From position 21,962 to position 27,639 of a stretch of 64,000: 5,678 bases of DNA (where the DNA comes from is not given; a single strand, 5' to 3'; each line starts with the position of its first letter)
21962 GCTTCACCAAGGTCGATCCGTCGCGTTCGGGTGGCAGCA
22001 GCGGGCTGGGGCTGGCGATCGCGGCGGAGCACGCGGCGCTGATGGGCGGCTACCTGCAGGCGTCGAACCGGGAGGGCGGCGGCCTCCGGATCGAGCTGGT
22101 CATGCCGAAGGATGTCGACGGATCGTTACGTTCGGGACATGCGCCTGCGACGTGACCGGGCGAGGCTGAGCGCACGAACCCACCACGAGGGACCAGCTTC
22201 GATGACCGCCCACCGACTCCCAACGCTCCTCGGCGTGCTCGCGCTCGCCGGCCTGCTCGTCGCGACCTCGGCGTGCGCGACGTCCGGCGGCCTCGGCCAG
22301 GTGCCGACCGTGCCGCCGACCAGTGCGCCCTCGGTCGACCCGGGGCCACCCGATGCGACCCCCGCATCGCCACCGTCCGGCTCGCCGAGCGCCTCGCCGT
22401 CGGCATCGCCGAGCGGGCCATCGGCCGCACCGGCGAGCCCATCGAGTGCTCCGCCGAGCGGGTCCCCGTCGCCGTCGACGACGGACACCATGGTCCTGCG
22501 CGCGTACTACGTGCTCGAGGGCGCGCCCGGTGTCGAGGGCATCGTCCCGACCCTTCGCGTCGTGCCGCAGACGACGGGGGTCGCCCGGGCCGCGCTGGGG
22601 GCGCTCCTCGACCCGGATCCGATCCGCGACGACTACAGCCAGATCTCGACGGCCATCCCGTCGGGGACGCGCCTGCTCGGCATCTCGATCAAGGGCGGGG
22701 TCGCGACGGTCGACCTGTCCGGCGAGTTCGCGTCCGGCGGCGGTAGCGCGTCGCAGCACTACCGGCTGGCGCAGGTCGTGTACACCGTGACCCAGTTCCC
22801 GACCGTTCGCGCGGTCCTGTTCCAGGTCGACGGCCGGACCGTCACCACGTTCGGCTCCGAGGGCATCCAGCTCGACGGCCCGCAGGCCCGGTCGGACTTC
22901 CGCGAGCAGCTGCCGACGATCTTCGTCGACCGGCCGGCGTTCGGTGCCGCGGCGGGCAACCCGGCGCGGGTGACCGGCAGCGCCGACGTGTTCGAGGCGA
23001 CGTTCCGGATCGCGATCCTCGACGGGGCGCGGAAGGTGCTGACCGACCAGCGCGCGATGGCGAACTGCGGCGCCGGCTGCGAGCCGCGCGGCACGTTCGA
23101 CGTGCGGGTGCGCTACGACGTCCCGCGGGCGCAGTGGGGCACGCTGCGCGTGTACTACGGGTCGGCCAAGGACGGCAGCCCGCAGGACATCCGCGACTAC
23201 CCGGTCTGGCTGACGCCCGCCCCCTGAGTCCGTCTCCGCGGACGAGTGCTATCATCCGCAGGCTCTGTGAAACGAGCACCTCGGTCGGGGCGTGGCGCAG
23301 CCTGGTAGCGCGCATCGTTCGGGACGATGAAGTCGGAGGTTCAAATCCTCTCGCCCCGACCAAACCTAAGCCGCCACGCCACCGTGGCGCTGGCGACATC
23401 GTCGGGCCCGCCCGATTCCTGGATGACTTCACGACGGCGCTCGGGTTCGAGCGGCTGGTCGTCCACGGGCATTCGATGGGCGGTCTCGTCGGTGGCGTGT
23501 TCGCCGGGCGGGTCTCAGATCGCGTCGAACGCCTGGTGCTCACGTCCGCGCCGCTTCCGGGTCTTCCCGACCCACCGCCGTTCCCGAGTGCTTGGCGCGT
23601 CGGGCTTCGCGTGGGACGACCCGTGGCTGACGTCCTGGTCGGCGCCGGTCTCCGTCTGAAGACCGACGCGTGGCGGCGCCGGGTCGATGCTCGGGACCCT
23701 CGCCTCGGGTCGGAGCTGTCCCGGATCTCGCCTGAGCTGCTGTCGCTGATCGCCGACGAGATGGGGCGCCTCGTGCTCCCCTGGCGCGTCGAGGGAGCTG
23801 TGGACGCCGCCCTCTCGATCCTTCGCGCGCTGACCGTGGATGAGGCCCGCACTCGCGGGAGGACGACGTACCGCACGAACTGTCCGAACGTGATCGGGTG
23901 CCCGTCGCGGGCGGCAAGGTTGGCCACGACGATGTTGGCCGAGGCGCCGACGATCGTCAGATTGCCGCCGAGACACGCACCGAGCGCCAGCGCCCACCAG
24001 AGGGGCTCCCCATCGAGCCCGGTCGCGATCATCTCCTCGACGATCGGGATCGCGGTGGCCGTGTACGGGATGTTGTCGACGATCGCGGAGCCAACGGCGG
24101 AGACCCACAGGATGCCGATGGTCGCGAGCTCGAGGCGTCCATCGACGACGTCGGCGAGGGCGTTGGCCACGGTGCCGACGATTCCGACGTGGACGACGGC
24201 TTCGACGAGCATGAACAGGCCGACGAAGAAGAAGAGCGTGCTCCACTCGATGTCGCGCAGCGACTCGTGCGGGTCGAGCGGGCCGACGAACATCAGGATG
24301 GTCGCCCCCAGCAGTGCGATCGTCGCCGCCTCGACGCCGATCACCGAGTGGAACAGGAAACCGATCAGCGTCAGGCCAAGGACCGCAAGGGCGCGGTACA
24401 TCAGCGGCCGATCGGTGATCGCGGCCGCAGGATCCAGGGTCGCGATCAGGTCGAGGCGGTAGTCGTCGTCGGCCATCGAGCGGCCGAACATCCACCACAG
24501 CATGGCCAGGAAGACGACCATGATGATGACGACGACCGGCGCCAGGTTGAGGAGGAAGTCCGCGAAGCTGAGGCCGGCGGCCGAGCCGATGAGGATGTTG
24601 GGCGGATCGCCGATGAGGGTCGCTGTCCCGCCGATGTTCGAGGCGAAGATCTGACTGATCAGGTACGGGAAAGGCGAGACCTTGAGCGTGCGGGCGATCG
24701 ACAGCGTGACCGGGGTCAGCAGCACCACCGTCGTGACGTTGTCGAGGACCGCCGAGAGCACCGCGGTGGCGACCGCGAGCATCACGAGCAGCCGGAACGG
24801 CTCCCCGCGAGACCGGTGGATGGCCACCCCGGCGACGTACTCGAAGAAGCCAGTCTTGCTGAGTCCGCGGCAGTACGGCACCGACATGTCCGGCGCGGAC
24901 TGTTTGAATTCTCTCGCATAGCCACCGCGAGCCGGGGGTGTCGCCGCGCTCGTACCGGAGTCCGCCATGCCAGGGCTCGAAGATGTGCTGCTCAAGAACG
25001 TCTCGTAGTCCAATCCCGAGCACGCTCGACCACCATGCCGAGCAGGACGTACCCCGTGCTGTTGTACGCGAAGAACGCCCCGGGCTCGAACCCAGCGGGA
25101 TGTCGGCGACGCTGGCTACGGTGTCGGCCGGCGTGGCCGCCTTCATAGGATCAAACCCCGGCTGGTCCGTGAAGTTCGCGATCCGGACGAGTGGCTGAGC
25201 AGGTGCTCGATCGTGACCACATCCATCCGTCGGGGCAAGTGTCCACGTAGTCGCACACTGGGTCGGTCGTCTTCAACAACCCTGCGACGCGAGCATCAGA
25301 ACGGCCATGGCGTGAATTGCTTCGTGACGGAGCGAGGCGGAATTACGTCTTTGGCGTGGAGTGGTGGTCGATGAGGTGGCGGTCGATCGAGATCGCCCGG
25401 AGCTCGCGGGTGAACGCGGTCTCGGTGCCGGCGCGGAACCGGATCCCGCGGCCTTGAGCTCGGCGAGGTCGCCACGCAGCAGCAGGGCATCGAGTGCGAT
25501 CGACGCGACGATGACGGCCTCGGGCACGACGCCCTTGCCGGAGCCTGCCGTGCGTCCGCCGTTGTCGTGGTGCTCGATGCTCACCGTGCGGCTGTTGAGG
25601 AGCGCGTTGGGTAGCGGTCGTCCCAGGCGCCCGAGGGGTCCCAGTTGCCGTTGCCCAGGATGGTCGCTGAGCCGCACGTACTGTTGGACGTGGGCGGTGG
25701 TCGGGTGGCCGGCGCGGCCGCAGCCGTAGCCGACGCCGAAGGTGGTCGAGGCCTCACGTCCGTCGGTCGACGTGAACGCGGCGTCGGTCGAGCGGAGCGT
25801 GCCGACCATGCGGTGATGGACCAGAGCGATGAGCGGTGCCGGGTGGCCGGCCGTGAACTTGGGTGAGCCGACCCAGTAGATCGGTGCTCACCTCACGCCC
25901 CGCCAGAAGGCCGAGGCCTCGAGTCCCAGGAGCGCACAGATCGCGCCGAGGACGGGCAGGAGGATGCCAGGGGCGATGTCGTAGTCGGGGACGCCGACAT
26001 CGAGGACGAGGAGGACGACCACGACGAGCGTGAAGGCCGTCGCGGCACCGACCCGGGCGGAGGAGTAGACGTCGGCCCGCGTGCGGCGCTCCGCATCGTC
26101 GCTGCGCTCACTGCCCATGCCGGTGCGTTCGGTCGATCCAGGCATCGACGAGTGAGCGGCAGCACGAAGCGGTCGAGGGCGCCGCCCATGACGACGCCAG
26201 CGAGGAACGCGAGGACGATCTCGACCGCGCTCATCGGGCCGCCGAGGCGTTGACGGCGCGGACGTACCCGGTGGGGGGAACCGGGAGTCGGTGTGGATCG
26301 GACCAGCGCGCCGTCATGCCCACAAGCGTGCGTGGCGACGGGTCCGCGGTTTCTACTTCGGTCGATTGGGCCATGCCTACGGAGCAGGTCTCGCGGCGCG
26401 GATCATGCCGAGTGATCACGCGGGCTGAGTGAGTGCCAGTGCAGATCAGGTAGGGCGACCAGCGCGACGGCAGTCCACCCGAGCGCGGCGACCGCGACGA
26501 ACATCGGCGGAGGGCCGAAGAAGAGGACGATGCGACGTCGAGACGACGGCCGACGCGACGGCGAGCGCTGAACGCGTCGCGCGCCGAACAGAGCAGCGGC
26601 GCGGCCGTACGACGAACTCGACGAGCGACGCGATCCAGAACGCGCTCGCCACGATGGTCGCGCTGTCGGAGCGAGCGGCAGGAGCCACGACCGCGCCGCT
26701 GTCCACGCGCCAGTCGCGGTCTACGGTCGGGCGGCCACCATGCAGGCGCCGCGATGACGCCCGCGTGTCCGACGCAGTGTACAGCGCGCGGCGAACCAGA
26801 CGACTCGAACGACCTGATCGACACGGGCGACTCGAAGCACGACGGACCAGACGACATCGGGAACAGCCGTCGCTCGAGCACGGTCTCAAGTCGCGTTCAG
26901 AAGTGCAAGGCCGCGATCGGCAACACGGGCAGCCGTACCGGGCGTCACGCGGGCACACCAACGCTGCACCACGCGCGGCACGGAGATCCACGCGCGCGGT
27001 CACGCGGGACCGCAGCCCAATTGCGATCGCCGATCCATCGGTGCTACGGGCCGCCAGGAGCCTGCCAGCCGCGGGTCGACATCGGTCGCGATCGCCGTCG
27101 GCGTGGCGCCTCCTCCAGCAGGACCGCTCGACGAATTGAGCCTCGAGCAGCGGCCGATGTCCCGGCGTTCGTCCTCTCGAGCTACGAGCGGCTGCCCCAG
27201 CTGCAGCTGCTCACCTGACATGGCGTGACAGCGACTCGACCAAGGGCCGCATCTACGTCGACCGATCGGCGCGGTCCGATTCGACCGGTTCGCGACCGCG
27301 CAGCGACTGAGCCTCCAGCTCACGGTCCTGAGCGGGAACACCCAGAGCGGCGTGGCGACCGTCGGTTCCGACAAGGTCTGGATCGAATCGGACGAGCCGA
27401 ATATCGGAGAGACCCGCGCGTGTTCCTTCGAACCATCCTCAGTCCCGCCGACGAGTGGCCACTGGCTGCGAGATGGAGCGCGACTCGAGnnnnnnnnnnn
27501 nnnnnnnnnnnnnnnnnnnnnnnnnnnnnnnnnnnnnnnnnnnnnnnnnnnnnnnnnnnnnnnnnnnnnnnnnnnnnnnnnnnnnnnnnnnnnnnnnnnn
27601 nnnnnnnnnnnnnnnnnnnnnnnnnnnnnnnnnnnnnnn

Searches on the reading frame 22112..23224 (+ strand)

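Call 65: search_protein_families(library=pfam, max_evalue=0.001, proteins=[window:22112-23224:+])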
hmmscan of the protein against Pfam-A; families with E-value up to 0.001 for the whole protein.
window:22112-23224:+ (371 aa): 2 families
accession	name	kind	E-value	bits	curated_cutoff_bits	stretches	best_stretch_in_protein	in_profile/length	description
PF10646.14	Germane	-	3.3e-22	79.7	23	1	142-244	14-116/117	Sporulation and spore germination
PF10648.15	Gmad2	-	1.2e-17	64.4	25.7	1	270-356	2-86/86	Immunoglobulin-like domain of bacterial spore germination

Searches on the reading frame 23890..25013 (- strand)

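Call 65: search_protein_families(library=pfam, max_evalue=0.001, proteins=[window:23890-25013:-])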
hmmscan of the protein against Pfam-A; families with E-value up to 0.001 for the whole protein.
window:23890-25013:- (374 aa): 3 families
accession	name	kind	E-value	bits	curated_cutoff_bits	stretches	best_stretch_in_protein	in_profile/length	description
PF03600.22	CitMHS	-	8.4e-79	265.5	31.9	1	48-345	52-336/336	Citrate transporter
PF02040.21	ArsB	-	1.5e-20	74.4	22.2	1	51-366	68-387/423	Arsenical pump membrane protein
PF06450.18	NhaB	-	0.00046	19.6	27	1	125-314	213-408/515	Bacterial Na+/H+ antiporter B (NhaB)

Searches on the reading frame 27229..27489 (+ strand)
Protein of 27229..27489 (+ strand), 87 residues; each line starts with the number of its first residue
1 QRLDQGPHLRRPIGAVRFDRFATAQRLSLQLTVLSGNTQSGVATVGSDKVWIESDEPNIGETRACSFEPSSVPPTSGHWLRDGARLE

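Call 28: search_protein_families(library=pfam, max_evalue=1, proteins=[window:27229-27489:+])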
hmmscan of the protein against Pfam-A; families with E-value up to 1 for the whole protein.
seq(87 aa): 0 families
